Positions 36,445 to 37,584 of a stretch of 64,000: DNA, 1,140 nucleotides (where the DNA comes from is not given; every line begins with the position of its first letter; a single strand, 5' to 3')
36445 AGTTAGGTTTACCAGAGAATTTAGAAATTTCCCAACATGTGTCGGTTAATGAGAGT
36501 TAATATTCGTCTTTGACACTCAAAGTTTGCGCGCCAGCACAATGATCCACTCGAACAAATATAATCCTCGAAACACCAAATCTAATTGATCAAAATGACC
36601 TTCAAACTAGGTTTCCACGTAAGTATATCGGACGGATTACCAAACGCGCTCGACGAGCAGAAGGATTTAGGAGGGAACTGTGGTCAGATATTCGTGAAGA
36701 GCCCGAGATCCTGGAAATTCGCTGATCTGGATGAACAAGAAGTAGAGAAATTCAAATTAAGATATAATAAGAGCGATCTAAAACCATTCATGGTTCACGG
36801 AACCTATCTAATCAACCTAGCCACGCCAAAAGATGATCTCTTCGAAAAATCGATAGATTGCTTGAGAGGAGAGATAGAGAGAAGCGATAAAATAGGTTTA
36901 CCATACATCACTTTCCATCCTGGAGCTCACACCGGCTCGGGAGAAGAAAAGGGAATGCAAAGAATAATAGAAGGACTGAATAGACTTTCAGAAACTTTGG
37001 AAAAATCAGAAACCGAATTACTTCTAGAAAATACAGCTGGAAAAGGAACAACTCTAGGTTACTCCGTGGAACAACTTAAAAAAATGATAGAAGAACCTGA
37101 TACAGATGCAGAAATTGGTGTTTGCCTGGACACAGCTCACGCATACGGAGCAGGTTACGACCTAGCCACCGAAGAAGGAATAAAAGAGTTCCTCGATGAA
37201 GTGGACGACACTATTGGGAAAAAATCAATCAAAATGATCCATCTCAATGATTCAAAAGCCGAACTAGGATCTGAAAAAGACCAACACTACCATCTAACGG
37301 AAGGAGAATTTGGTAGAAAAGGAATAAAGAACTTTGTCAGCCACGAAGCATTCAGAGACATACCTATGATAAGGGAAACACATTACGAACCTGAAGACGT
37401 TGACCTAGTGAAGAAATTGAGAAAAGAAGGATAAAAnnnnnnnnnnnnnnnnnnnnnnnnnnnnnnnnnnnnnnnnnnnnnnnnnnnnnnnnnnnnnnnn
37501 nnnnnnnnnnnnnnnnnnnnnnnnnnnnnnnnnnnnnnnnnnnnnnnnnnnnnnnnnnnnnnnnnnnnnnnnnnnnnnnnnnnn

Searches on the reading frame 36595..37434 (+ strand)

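Call 92: search_protein_families(library=pfam, proteins=[window:36595-37434:+], max_evalue=0.0001)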
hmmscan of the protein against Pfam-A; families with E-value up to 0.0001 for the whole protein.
window:36595-37434:+ (279 aa): 1 family
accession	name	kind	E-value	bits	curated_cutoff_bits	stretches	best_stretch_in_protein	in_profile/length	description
PF01261.30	AP_endonuc_2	-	1.3e-49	169.6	31.1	1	21-268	3-235/249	Xylose isomerase-like TIM barrel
